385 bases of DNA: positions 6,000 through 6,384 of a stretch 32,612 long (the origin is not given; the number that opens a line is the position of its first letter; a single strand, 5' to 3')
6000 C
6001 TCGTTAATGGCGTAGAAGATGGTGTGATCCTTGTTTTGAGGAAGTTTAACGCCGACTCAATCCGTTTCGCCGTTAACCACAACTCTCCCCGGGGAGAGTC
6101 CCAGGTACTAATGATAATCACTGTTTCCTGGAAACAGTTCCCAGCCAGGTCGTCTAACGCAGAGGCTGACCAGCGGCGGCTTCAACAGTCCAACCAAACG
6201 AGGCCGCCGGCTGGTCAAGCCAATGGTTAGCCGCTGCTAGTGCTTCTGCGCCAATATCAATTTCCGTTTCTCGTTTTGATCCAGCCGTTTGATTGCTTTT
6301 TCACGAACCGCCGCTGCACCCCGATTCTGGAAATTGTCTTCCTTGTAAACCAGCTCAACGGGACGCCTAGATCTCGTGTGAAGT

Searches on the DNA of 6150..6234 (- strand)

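Call 107: build_rna_model(alignment_id=A7, structure=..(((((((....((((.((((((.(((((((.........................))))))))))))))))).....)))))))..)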
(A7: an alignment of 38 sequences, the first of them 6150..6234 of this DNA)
Model R1 built from alignment A7 (38 sequences, 88 columns); structure: as given.
model positions 85; base pairs 24; branch points 0; effective number of sequences 1.74; information 0.669 bits per position. Calibrated on 0.2 Mb of random sequence (short: E-values are rough).
structure used (alignment columns):
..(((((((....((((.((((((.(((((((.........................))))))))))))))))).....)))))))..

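Call 108: search_with_rna_model(model_id=R1, source=window, filters=off, max_evalue=10, show_alignments=4)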
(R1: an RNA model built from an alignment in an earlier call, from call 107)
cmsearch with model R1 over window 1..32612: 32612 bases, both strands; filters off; matches with E-value up to 10: 17.
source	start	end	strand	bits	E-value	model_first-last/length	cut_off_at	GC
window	6150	6234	-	93.6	1.3e-21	1-85/85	no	0.62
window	6150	6234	+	23.7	0.00084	1-85/85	no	0.62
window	24667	24731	-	13.9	0.27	1-85/85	no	0.65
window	30652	30685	-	12.3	0.66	23-63/85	no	0.76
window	18152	18175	-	9.2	4.2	1-85/85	no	0.75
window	24878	24921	-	9.1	4.5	1-85/85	no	0.5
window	18152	18175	+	9.1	4.5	1-85/85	no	0.75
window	2470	2546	+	8.9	5.1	1-85/85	no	0.66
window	9616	9645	-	8.4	6.4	1-85/85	no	0.77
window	2240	2273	+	8.4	6.4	16-69/85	no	0.79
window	742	819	-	8.2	7.5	21-65/85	no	0.67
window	30975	31018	+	8.1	7.9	1-85/85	no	0.59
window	228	268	-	8.1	7.9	1-85/85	no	0.83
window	21727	21756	-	8.1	7.9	1-85/85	no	0.67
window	16391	16449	-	8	8.5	1-85/85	no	0.69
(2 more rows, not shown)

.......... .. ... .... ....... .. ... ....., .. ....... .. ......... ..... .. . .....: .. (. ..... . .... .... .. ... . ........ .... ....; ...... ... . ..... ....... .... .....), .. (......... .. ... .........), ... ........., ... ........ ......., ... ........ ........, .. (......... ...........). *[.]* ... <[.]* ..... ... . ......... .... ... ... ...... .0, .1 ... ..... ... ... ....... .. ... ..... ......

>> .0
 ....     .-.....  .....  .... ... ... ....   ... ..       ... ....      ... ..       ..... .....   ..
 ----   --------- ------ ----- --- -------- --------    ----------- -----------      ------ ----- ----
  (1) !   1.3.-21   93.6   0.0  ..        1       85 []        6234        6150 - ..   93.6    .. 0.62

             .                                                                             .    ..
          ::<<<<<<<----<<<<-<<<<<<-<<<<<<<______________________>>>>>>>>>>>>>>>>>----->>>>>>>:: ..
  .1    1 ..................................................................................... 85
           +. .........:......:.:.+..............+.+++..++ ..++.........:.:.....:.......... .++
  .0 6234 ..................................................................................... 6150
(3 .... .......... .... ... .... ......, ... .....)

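Call 109: search_with_rna_model(model_id=R1, sources=[L001, L002, L030, L029, L024, L025, L026, L031, L032, L033, L034, L035, L036, L037, L038, L039, L040, L041, L042, L043, L044, L045, L046, L047, L048, L049, L050, L051, L052, L053, L054, L055, L056, L057, L058, L059, L060, L061], max_evalue=0.1)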
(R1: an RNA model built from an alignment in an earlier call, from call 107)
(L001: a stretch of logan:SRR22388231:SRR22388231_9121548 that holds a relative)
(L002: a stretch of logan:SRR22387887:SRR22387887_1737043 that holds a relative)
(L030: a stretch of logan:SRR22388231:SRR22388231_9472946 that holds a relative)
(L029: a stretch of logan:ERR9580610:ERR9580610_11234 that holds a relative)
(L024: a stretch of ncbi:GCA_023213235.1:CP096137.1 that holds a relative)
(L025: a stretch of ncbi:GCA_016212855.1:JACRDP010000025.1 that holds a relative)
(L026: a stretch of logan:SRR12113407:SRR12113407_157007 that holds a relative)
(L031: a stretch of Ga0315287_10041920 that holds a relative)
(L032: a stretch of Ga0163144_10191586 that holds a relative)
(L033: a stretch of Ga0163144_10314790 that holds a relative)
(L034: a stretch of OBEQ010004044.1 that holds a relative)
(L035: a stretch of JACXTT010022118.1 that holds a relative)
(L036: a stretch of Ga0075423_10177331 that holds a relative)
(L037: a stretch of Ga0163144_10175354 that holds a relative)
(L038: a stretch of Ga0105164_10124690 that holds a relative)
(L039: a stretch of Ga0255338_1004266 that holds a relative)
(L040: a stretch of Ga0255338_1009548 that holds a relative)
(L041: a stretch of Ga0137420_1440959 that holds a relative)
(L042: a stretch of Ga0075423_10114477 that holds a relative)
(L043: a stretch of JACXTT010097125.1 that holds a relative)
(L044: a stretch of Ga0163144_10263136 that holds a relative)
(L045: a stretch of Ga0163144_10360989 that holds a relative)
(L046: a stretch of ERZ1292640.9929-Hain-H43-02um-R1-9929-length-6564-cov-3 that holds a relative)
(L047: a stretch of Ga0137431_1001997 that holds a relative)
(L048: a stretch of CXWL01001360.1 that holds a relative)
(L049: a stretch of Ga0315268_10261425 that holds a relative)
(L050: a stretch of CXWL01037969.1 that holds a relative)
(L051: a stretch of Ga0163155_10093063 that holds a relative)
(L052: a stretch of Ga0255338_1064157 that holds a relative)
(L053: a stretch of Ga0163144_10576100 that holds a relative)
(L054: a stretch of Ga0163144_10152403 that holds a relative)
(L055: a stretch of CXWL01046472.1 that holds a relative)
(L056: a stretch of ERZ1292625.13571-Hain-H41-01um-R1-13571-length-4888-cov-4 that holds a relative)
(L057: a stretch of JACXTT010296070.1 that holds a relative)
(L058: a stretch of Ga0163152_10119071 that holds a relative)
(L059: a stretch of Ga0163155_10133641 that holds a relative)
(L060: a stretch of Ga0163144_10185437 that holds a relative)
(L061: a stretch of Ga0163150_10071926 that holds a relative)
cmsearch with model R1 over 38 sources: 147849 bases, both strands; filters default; matches with E-value up to 0.1: 158.
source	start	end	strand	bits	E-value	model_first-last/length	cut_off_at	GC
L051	1031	1115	-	100.1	1.3e-22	1-85/85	no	0.56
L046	5836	5920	+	99.8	1.6e-22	1-85/85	no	0.6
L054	1557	1641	+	99.8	1.6e-22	1-85/85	no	0.58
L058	155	239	-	99.2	2.3e-22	1-85/85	no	0.59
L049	93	177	-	98.8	2.8e-22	1-85/85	no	0.62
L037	111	195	-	98.2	4e-22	1-85/85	no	0.59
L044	2083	2167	+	97.9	4.9e-22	1-85/85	no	0.61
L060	2496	2580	+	97.3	6.8e-22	1-85/85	no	0.59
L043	2162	2246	+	95.8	1.7e-21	1-85/85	no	0.64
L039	977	1061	-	95.7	1.7e-21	1-85/85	no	0.6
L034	1310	1393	-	95.7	1.7e-21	1-85/85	no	0.58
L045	756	840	+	95.3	2.2e-21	1-85/85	no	0.6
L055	654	738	+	94.9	2.8e-21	1-85/85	no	0.59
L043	2654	2738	+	94.8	2.9e-21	1-85/85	no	0.64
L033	1088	1172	-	94.3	3.9e-21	1-85/85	no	0.59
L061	56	140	-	93.8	5.2e-21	1-85/85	no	0.6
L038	1053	1136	+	93.7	5.7e-21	1-85/85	no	0.62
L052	373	457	+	93.6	5.9e-21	1-85/85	no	0.6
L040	2601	2684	+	93.3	6.9e-21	1-85/85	no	0.57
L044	417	501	+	93.2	7.4e-21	1-85/85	no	0.6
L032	2223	2307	-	93.2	7.7e-21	1-85/85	no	0.6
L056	4572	4656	+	93.2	7.7e-21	1-85/85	no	0.61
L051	1688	1772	-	92.8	9.8e-21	1-85/85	no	0.65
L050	1006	1090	+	92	1.5e-20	1-85/85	no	0.62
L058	794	878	-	91.4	2.1e-20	1-85/85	no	0.64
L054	35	119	+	91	2.7e-20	1-85/85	no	0.56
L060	604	687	+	90.9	2.9e-20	1-85/85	no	0.58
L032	92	176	-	90.7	3.2e-20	1-85/85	no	0.59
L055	2249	2332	+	90.4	3.9e-20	1-85/85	no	0.6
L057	1222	1306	+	90.2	4.4e-20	1-85/85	no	0.66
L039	2925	3009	-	89.9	5.3e-20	1-85/85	no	0.66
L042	2205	2288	-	89.5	6.7e-20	1-85/85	no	0.56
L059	495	579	-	89.3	7.3e-20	1-85/85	no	0.52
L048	838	921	+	88.5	1.2e-19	1-85/85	no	0.67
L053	549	632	+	88.3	1.3e-19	1-85/85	no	0.68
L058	1475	1559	-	88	1.6e-19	1-85/85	no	0.6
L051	1454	1538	-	87.7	1.9e-19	1-85/85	no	0.62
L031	4710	4794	+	87.6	2e-19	1-85/85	no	0.61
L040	3244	3325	+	87.3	2.4e-19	1-85/85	no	0.59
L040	1710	1794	+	87.3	2.4e-19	1-85/85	no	0.61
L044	1217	1301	+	87.1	2.7e-19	1-85/85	no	0.61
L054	472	556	+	86.6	3.7e-19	1-85/85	no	0.62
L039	2461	2544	-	86.2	4.5e-19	1-85/85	no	0.57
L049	838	922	-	85.9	5.5e-19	1-85/85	no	0.62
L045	1597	1681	+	85.6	6.6e-19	1-85/85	no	0.6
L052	137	221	+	84.3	1.4e-18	1-85/85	no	0.64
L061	2219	2303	-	84.3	1.4e-18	1-85/85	no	0.62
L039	1359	1443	-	84.1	1.6e-18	1-85/85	no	0.56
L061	986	1070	-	83.9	1.8e-18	1-85/85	no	0.66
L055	1766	1850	+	83.8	1.8e-18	1-85/85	no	0.64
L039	1971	2055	-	83.6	2.1e-18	1-85/85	no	0.62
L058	1261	1342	-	83.5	2.3e-18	1-85/85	no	0.57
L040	3747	3831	+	83.4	2.4e-18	1-85/85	no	0.62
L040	6113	6194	+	83.3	2.4e-18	1-85/85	no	0.66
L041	740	822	+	82.8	3.4e-18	1-85/85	no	0.6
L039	533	617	-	82.7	3.5e-18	1-85/85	no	0.64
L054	3211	3295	+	82.7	3.6e-18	1-85/85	no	0.64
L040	24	108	+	82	5.5e-18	1-85/85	no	0.56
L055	2877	2961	+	81.8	6.1e-18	1-85/85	no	0.62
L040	4163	4247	+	81.4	7.8e-18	1-85/85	no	0.61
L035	3918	4003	+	81.3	8e-18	1-85/85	no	0.62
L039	106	190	-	81.3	8.2e-18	1-85/85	no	0.62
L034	358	442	-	80.1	1.6e-17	1-85/85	no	0.6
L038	228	311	+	79.4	2.5e-17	1-85/85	no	0.56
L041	1164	1245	+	79.3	2.6e-17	1-85/85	no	0.63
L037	750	831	-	78.2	5.1e-17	1-85/85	no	0.57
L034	801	885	-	77.6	7.1e-17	1-85/85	no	0.65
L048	1737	1820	+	77.2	8.9e-17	1-85/85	no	0.62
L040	4786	4870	+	76.3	1.5e-16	1-85/85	no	0.66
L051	824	905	-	75.8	2.1e-16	1-85/85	no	0.59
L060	48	129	+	74.6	4.2e-16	1-85/85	no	0.56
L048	6485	6567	+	73.8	6.7e-16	1-85/85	no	0.59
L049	1381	1465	-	72.8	1.2e-15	1-85/85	no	0.62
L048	3025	3110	+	71.2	2.9e-15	1-85/85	no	0.57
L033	1851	1932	-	71.2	3.1e-15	1-85/85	no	0.57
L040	5443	5530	+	70.8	3.9e-15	1-85/85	no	0.59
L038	453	536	+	70.7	4e-15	1-85/85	no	0.62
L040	2185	2264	+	70.6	4.2e-15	1-85/85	no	0.59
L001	947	1029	+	70.2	5.5e-15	1-85/85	no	0.6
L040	1153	1238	+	70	6.1e-15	1-85/85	no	0.63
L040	241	323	+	68.7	1.3e-14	1-85/85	no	0.61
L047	3356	3438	+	66.8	4e-14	1-85/85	no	0.6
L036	1085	1167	+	63.5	2.7e-13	1-85/85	no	0.57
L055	1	67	+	57.5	9.5e-12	19-85/85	5'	0.67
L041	1861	1940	+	56.2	2e-11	1-85/85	no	0.61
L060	1098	1180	+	49.2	1.2e-09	1-85/85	no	0.63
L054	959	1037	+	48.9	1.4e-09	1-85/85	no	0.61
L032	1058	1142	-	48.4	1.9e-09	1-85/85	no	0.58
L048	5685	5767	+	47.8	2.8e-09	1-85/85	no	0.61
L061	1595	1677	-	47.1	4.2e-09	1-85/85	no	0.67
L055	3729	3834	+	38.5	6.3e-07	1-85/85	no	0.55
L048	5084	5189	+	34.4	7.2e-06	1-85/85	no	0.58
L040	6113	6194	-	33.5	1.2e-05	1-85/85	no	0.66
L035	1717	1819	+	32.4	2.3e-05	1-85/85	no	0.68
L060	48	129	-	31.9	3.2e-05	1-85/85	no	0.56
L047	761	824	+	30.5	7.2e-05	1-85/85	no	0.55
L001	2755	2815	+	30.2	8.2e-05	1-62/85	3'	0.59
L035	2570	2671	+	29.6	0.00012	1-85/85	no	0.67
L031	2416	2491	+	29.3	0.00014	1-85/85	no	0.63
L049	93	177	+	28.6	0.00022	1-85/85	no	0.62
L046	5836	5920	-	28.6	0.00022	1-85/85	no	0.6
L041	740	822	-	28.6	0.00022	1-85/85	no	0.6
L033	1851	1932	+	28.5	0.00023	1-85/85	no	0.57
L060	2496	2580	-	27.6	0.00039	1-85/85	no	0.59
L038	1053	1136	-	27.4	0.00043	1-85/85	no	0.62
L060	604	687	-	27.1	0.00052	1-85/85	no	0.58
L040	241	323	-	27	0.00054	1-85/85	no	0.61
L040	2601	2684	-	26.6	0.0007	1-85/85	no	0.57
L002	1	33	+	26.4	0.0008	53-85/85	5'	0.73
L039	977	1061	+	26.3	0.00082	1-85/85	no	0.6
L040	3244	3325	-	26.3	0.00084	1-85/85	no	0.59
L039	2461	2544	+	26.1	0.0009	1-85/85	no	0.57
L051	824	905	+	26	0.00098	1-85/85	no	0.59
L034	1310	1393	+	26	0.001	1-85/85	no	0.58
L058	1261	1342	+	25.9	0.001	1-85/85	no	0.57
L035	3918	4003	-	25.7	0.0012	1-85/85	no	0.62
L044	2083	2167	-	25.5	0.0013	1-85/85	no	0.61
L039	533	617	+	25.1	0.0017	1-85/85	no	0.64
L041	1164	1245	-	25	0.0018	1-85/85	no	0.63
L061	56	140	+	25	0.0018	1-85/85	no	0.6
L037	111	195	+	24.9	0.0018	1-85/85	no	0.59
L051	1031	1115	+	24.9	0.0018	1-85/85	no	0.56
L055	654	738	-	24.9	0.0018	1-85/85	no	0.59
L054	1557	1641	-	24.5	0.0024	1-85/85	no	0.58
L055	2249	2332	-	24.4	0.0025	1-85/85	no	0.6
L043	2654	2738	-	24.2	0.0028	1-85/85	no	0.64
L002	967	999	+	24.2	0.0029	1-33/85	3'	0.7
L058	155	239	+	24.1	0.0029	1-85/85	no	0.59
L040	1710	1794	-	24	0.0032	1-85/85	no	0.61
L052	373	457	-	23.6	0.0041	1-85/85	no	0.6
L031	3719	3805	+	23.5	0.0042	1-85/85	no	0.72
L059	495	579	+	23.3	0.0048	1-85/85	no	0.52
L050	1006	1090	-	23.1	0.0053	1-85/85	no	0.62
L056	4572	4656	-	22.9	0.0059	1-85/85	no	0.61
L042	2205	2288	+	22.9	0.0062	1-85/85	no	0.56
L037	750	831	+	22.8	0.0065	1-85/85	no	0.57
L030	1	32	+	22.6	0.0072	54-85/85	5'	0.78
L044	417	501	-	22.1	0.0096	1-85/85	no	0.6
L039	2925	3009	+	22.1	0.0096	1-85/85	no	0.66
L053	549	632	-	21.7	0.012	1-85/85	no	0.68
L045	756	840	-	21.4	0.014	1-85/85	no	0.6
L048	838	921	-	21.3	0.016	1-85/85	no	0.67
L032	2223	2307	+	21.2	0.017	1-85/85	no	0.6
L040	2185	2264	-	21.2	0.017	1-85/85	no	0.59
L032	92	176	+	21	0.018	1-85/85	no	0.59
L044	1217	1301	-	20.9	0.019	1-85/85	no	0.61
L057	1222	1306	-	20.1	0.032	1-85/85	no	0.66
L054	3211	3295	-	20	0.032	1-85/85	no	0.64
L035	5105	5207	+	20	0.032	1-85/85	no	0.62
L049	838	922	+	19.9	0.036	1-85/85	no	0.62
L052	137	221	-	19.5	0.046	1-85/85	no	0.64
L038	453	536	-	19.5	0.046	1-85/85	no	0.62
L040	4163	4247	-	19.4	0.047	1-85/85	no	0.61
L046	4501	4584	+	19.3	0.051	1-85/85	no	0.6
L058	794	878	+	18.9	0.064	1-85/85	no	0.64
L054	472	556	-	18.8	0.067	1-85/85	no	0.62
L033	1088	1172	+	18.6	0.075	1-85/85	no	0.59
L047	3356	3438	-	18.2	0.097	1-85/85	no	0.6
